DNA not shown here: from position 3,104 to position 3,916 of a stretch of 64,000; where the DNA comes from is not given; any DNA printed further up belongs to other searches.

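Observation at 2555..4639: HTH / degenerate-MTase-like / NADAR / HAD-phosphatase fusion translationally coupled to hsdR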

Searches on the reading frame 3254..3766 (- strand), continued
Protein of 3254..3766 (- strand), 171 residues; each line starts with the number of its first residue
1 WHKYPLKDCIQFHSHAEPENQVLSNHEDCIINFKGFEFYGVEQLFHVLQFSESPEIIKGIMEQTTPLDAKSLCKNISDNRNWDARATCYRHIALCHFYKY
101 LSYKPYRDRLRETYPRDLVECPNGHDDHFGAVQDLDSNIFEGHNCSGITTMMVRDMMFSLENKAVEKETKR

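Call 65: search_protein_representatives(alignment_id=A1)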
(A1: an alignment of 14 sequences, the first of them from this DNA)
Query: 14 sequences, 172 profile positions. Proteins with E-value up to 0.001 (for the whole library): 400; up to 1e-10: 46; up to 1e-30: 16. The best 150 are listed.
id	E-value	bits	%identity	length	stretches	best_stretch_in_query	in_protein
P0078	4.1e-88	309.6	-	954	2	2-170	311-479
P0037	7.2e-88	308.8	-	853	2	2-171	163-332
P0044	2.0e-86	304.1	-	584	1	2-171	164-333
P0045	3.9e-86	303.2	-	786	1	2-170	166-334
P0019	4.3e-86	303.0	-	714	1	2-171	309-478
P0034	6.2e-86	302.5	-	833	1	2-171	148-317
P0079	5.3e-82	289.7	-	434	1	2-171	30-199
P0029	3.6e-78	277.2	-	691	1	1-170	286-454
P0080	3.9e-73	260.9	-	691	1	2-171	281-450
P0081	2.3e-68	245.3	-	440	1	2-170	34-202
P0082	2.5e-55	202.9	-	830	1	3-170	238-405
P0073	8.5e-48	178.4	-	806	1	61-170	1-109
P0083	7.3e-47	175.3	-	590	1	2-171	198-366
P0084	4.7e-46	172.7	-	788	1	3-171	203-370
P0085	3.7e-37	143.7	-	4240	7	24-163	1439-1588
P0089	1.5e-20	89.6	-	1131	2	21-160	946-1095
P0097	9.3e-16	74.0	-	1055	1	17-159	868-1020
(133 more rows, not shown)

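Call 66: search_protein_families(library=pfam, proteins=[P0085, P0089, P0097, P0078, P0082, P0083, P0084], max_evalue=0.001)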
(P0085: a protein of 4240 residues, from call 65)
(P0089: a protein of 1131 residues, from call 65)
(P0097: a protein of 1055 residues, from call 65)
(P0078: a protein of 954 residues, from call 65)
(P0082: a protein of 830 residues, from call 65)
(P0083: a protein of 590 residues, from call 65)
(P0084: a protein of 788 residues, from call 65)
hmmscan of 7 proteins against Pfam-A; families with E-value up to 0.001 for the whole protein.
P0085 (4240 aa): 2 families
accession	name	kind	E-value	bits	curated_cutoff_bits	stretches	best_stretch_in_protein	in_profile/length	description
PF08719.17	NADAR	-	1.9e-256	841.6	35.1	7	554-698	10-162/163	NADAR domain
PF00299.24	Squash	-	0.00068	20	22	0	890-901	4-15/29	Squash family serine protease inhibitor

P0089 (1131 aa): 2 families
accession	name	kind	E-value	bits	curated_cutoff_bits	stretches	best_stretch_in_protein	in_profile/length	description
PF08719.17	NADAR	-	4.7e-28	98.9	35.1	2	34-182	29-162/163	NADAR domain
PF00294.29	PfkB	-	1.1e-05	25.4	25.8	1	778-863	221-295/302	pfkB family carbohydrate kinase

P0097 (1055 aa): 2 families
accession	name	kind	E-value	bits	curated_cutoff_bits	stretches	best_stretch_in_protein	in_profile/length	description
PF08719.17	NADAR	-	4.3e-12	47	35.1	1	872-1020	11-163/163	NADAR domain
PF00294.29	PfkB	-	4.3e-09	36.6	25.8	1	685-772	218-294/302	pfkB family carbohydrate kinase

P0078 (954 aa): 6 families
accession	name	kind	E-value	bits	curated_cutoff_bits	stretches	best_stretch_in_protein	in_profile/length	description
PF08719.17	NADAR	-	5.9e-44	150.6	35.1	2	800-946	11-162/163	NADAR domain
PF13419.12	HAD_2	-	4.9e-09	37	23.8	1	585-683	76-177/178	Haloacid dehalogenase-like hydrolase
PF13412.12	HTH_24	-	1e-06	28.6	21.9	0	7-34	12-39/48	Winged helix-turn-helix DNA-binding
PF00702.32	Hydrolase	-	4.4e-06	27.7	26.4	1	586-670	96-183/191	haloacid dehalogenase-like hydrolase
PF12710.13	HAD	-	5.5e-05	24.1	27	0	577-670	70-184/189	haloacid dehalogenase-like hydrolase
PF00376.29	MerR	-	0.00045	20.4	28.2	0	14-34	1-21/38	MerR family regulatory protein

P0082 (830 aa): 8 families
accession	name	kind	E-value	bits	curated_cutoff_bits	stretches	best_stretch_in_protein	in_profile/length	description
PF13419.12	HAD_2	-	6.5e-16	59.4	23.8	1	489-606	58-177/178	Haloacid dehalogenase-like hydrolase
PF00702.32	Hydrolase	-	2.1e-11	45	26.4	1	500-593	87-183/191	haloacid dehalogenase-like hydrolase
PF13242.12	Hydrolase_like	-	7.6e-05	23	22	1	564-619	4-60/75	HAD-hyrolase-like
PF13443.12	HTH_26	-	0.00017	22.2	22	1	48-102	2-58/63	Cro/C1-type HTH DNA-binding domain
PF18760.7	ART-PolyVal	-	0.00029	22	31.2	1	647-713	8-69/140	ADP-Ribosyltransferase in polyvalent proteins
PF12710.13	HAD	-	0.00058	20.8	27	0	502-590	75-181/189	haloacid dehalogenase-like hydrolase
PF01381.28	HTH_3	-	0.0008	19.8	23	0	49-99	2-53/55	Helix-turn-helix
PF13151.12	DUF3990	-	0.00084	19.5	32.2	0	647-697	2-51/152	Protein of unknown function (DUF3990)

P0083 (590 aa): 0 families

P0084 (788 aa): 1 family
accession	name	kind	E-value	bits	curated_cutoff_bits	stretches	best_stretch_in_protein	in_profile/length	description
PF08719.17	NADAR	-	2.1e-27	96.8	35.1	1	630-784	11-160/163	NADAR domain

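Call 80: fold_search(model_id=the predicted structure, library=viral)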
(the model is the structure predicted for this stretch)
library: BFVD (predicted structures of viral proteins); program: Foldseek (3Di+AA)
matches with E <= 10: 181; with E <= 0.001: 49
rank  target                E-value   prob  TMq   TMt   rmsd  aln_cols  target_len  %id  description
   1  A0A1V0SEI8            3.7e-09  1.00  0.77  0.43   2.5       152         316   20  NADAR domain-containing protein [Hokovirus HKV1]
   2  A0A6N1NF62            3.7e-09  1.00  0.77  0.44   2.7       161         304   22  NADAR domain-containing protein [Tupanvirus deep ocean]
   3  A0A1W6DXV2            2.3e-08  1.00  0.78  0.63   2.2       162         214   18  NADAR domain-containing protein [Aeromonas phage phiA8-29]
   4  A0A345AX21            7.0e-08  1.00  0.75  0.74   3.0       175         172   19  (no name in the UniProt tables at hand)
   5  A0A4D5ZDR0            9.0e-08  1.00  0.72  0.63   2.6       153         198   23  NADAR domain-containing protein [Burkholderia phage BcepSaruman]
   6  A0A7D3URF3            1.9e-07  1.00  0.75  0.36   2.8       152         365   22  NADAR protein [Fadolivirus FV1/VV64]
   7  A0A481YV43            2.6e-07  1.00  0.73  0.18   2.9       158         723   18  NADAR domain protein [Marseillevirus LCMAC103]
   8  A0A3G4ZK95            2.6e-07  1.00  0.66  0.50   3.3       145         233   23  Swarming motility protein [Terrestrivirus sp.]
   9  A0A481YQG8            3.1e-07  1.00  0.74  0.13   5.5       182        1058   18  NADAR domain protein [Pithovirus LCDPAC02]
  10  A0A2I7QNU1            3.1e-07  1.00  0.71  0.46   3.5       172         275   20  (no name in the UniProt tables at hand)
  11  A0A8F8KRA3            3.3e-07  1.00  0.74  0.67   2.9       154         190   20  NADAR protein [Clandestinovirus]
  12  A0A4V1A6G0            4.4e-07  1.00  0.72  0.69   3.3       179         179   15  NADAR domain-containing protein [Mimivirus LCMiAC02]
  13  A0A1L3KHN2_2          4.7e-07  1.00  0.68  0.11   3.6       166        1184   16  (no name in the UniProt tables at hand)
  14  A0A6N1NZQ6            6.0e-07  1.00  0.71  0.64   3.2       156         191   20  NADAR domain-containing protein [Tupanvirus soda lake]
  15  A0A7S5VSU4            7.7e-07  1.00  0.73  0.57   3.5       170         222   20  (no name in the UniProt tables at hand)
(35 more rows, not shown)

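Call 85: search_protein_families(library=pfam, proteins=[L024:6927-7655:+, L024:7658-8326:+, L019:796-1815:+, L015:8578-9183:+, L011:1-948:+, L016:6031-6600:+], max_evalue=0.01)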
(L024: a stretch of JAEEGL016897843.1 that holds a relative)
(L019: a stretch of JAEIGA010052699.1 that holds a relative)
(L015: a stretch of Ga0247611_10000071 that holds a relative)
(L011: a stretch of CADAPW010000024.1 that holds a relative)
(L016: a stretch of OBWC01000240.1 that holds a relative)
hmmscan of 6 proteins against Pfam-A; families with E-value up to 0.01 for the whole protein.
L024:6927-7655:+ (242 aa): 0 families

L024:7658-8326:+ (222 aa): 0 families

L019:796-1815:+ (339 aa): 2 families
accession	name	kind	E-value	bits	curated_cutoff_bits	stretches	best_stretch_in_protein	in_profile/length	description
PF02086.21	MethyltransfD12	-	1.1e-32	114.2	22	1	13-277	1-242/253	D12 class N6 adenine-specific DNA methyltransferase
PF03602.21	Cons_hypoth95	-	3.4e-05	24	24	0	200-221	109-131/182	Conserved hypothetical protein 95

L015:8578-9183:+ (201 aa): 3 families
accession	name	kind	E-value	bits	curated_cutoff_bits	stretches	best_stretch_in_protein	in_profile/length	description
PF04145.20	Ctr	-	0.0006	20.8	25.3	1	117-192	87-144/151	Ctr copper transporter family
PF13515.12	FUSC_2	-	0.0013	19.3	25.6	1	153-196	32-74/126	Fusaric acid resistance protein-like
PF00810.23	ER_lumen_recept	-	0.0064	17.8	25.6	0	144-200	55-110/143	ER lumen protein retaining receptor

L011:1-948:+ (315 aa): 1 family
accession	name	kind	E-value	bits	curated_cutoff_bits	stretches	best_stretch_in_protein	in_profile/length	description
PF10592.14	AIPR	-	6.8e-18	65.8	25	1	2-235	40-293/308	AIPR protein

L016:6031-6600:+ (189 aa): 1 family
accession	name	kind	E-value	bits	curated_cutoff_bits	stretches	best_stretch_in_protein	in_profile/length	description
PF08719.17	NADAR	-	8.1e-05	23.4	35.1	1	29-177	8-154/163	NADAR domain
